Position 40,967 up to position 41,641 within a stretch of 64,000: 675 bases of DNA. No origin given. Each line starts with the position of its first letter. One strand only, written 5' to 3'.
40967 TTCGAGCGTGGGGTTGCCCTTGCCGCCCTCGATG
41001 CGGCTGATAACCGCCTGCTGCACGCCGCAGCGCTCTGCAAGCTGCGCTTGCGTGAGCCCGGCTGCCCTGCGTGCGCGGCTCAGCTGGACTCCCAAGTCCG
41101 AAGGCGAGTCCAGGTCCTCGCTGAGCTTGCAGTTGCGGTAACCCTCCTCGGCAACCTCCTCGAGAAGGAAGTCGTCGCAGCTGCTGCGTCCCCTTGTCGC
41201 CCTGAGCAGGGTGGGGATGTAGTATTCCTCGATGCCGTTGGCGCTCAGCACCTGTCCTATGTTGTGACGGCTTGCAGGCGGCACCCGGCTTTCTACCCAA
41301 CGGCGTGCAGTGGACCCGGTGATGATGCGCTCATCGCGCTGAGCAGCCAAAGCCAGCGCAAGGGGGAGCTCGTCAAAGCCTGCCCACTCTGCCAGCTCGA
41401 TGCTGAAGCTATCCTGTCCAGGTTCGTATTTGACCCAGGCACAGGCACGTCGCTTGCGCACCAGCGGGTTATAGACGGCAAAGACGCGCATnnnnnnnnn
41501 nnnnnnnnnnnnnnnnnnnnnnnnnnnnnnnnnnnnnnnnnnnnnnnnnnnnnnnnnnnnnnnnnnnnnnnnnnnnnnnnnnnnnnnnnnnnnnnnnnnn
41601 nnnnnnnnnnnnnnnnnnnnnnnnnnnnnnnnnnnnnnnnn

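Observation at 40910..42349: Permuted, split HipA-like module: a kinase-core gene with degenerate catalytic motifs coupled to a HipS-like/XRE-HTH fusion, with a perfect palindrome in its promoter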

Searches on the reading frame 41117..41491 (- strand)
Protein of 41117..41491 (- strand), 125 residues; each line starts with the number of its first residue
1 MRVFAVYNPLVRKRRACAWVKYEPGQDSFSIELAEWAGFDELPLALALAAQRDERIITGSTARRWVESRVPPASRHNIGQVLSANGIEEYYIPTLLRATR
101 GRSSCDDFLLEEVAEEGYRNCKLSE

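Call 29: search_solved_structures(query=A4, max_evalue=10, show_alignments=3)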
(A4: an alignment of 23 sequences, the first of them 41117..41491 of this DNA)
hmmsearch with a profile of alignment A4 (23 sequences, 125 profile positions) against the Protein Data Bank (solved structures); distinct sequences matched with E-value up to 10: 3.
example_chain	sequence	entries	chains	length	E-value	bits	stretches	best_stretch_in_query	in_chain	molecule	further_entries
7ue2_A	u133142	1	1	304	0.0076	19.2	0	16-39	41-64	RPB_PLP3_R6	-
5y1z_A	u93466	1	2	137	1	12.3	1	4-76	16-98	Drebrin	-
4v3p_Lt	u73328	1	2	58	1.5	11.7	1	72-110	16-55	Ribosomal protein P1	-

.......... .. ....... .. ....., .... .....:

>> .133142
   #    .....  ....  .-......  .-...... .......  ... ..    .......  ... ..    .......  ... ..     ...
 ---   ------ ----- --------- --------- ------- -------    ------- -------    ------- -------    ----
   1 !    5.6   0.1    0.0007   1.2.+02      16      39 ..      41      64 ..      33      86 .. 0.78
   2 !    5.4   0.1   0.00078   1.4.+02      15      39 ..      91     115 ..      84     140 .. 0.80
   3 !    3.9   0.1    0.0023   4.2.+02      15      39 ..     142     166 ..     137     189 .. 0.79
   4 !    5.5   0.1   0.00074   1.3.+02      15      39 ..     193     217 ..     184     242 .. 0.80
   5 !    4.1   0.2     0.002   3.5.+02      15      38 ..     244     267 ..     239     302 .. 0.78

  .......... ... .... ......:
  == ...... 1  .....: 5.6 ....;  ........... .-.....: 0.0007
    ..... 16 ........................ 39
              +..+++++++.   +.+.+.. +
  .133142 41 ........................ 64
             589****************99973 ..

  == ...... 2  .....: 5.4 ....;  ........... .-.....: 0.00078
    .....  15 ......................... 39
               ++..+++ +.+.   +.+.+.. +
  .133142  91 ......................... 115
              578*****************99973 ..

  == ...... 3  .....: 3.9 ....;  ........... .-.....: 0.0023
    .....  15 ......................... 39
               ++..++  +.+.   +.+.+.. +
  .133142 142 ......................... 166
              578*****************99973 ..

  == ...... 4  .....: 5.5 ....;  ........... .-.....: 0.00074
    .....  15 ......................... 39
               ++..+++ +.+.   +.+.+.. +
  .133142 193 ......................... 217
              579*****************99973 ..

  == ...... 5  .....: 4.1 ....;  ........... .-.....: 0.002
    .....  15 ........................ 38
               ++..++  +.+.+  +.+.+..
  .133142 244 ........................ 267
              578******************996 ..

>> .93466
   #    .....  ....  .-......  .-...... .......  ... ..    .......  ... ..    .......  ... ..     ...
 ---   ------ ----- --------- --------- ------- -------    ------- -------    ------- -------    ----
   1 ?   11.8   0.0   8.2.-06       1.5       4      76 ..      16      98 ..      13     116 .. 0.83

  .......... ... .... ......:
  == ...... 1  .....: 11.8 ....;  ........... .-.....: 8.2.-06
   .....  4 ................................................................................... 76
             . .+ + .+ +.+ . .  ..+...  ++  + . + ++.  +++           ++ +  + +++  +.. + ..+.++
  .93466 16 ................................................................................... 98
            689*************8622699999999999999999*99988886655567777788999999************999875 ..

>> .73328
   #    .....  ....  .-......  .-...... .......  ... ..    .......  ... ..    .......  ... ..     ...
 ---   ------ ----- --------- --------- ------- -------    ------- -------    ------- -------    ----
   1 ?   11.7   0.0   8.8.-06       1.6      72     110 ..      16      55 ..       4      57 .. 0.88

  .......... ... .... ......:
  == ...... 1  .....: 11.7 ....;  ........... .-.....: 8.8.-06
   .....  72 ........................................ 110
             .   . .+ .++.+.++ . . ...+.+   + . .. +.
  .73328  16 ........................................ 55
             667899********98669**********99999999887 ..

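Call 42: predict_structure(alignment_id=A4)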
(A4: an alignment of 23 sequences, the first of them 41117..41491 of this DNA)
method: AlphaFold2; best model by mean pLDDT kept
length: 125 residues; sequences in the alignment: 23
mean_pLDDT: 94.8   pTM: 0.87
mean pLDDT of the five models: 94.8, 94.4, 94.1, 94.1, 92.7
residues with pLDDT >= 90: 118; 70-90: 6; 50-70: 1; < 50: 0
segments of 3 or more residues with pLDDT < 50: none
pLDDT, mean of each block of 10 residues (from residue 1): 96 94 96 95 95 95 97 95 95 96 94 95 81
secondary structure, 60 per line:
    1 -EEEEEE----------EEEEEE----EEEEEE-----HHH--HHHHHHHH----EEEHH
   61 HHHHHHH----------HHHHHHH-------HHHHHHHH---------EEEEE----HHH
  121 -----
elements in order: E2-7 E18-23 E28-33 H44-51 E56-58 H59-67 H78-84 H92-99 E109-113

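Call 44: fold_search(model_id=the predicted structure, library=pdb)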
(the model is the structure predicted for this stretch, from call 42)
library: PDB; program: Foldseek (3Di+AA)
matches with E <= 10: 243; with E <= 0.001: 0
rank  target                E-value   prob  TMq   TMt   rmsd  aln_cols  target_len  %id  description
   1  4pu3_A                2.9e-02  0.98  0.52  0.18   4.8       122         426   10  Shewanella oneidensis MR-1 Toxin Antitoxin System HipA, HipB and its operator DNA complex (space group P212121) (released 2014-08-06)
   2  4pu4_B                3.3e-02  0.99  0.58  0.20   4.2       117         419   10  Shewanella oneidensis MR-1 Toxin Antitoxin System HipA, HipB and its operator DNA complex (space group P21) (released 2014-08-06)
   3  2wiu_C                3.5e-02  1.00  0.62  0.22   3.2       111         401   15  Mercury-modified bacterial persistence regulator hipBA (released 2009-07-28)
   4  7ab3_B                5.5e-02  0.97  0.54  0.65   4.0       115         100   10  Crystal structure of the Escherichia coli toxin-antitoxin system HipBST (HipT S57A) (released 2022-01-12)
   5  4pu4_A                8.7e-02  0.93  0.52  0.18   4.6       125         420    8  Shewanella oneidensis MR-1 Toxin Antitoxin System HipA, HipB and its operator DNA complex (space group P21) (released 2014-08-06)
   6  7czo                  1.6e-01  0.90  0.55  0.63   4.7       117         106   10  N-terminal domain of HipA toxin (released 2021-09-29)
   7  8ynq_B                2.1e-01  0.05  0.17  0.08  15.1       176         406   14  ATP-grasp peptide ligase from Streptomyces (released 2025-02-19)
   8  8iyj_T                5.3e-01  0.25  0.19  0.09   5.5        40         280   20  Cryo-EM structure of the 48-nm repeat doublet microtubule from mouse sperm (released 2023-07-05)
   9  6u42_6W               7.3e-01  0.16  0.19  0.05   3.7        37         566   19  Natively decorated ciliary doublet microtubule (released 2019-11-13)
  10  8ynd_A                7.3e-01  0.03  0.17  0.08  14.0       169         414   15  ATP-grasp peptide ligase from Streptomyces (released 2025-02-19)
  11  6u42_6T               8.3e-01  0.16  0.19  0.05   3.7        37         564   19  Natively decorated ciliary doublet microtubule (released 2019-11-13)
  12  6u42_6U               8.3e-01  0.16  0.19  0.05   3.7        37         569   19  Natively decorated ciliary doublet microtubule (released 2019-11-13)
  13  8glv_6W               9.5e-01  0.15  0.20  0.05   3.9        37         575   19  96-nm repeat unit of doublet microtubules from Chlamydomonas reinhardtii flagella (released 2023-05-31)
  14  7ung_5                9.5e-01  0.06  0.19  0.08  12.8       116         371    9  48-nm repeat of the human respiratory doublet microtubule (released 2022-10-05)
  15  8glv_6Y               1.0e+00  0.15  0.19  0.05   3.7        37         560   19  96-nm repeat unit of doublet microtubules from Chlamydomonas reinhardtii flagella (released 2023-05-31)
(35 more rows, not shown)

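Call 71: search_solved_structures(query=A6, max_evalue=10, show_alignments=4)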
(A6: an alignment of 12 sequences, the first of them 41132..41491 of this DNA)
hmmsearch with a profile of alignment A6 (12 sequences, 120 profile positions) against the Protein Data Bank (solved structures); distinct sequences matched with E-value up to 10: 3.
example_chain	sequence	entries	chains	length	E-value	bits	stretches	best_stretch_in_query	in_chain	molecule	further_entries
6ynx_q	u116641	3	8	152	0.8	12.6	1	71-99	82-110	ATPTT11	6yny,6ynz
6f3t_F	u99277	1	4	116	1.1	12.1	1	71-92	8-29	Transcription initiation factor TFIID subunit 9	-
5i41_B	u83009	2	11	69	1.2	12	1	53-80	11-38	Chromosome-anchoring protein RacA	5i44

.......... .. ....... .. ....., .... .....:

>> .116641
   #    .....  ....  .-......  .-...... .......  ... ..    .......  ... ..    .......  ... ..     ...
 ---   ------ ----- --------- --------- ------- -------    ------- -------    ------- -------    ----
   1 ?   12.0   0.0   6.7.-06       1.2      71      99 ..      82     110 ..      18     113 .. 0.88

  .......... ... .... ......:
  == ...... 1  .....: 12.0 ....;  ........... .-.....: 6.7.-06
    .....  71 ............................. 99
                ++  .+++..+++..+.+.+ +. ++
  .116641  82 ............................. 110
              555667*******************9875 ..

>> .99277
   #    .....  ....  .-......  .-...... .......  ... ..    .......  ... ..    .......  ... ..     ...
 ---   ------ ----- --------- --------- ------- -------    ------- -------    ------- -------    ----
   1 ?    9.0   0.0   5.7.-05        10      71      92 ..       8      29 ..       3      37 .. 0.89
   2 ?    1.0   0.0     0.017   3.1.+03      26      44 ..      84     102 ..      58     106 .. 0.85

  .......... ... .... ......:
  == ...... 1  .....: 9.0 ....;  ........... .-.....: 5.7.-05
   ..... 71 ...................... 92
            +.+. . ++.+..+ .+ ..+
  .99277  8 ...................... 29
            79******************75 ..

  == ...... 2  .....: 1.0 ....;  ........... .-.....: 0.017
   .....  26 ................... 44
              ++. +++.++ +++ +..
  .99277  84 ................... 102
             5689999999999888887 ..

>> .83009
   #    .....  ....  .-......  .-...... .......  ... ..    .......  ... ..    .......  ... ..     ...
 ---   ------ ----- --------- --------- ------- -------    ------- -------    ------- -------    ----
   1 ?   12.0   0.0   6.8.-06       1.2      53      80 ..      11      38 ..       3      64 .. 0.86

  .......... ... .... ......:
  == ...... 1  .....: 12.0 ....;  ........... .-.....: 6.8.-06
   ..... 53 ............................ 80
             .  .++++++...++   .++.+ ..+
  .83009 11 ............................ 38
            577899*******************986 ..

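Call 72: search_protein_families(library=pfam, alignment_id=A6, max_evalue=10)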
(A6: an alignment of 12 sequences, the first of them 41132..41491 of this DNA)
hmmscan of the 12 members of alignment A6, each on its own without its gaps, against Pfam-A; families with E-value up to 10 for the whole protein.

A. member 1, window:41132-41491:- (120 aa): 0 families

B. families by the number of members that match (of 12 scanned): 2 families
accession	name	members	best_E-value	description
PF19966.4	VMAP-M4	1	0.077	vWA-MoxR associated protein middle region (VMAP-M) 4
PF22631.2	PLCB1-4-like_EFh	1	0.2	Phosphoinositide phospholipase C beta1-4-like EF-hand domain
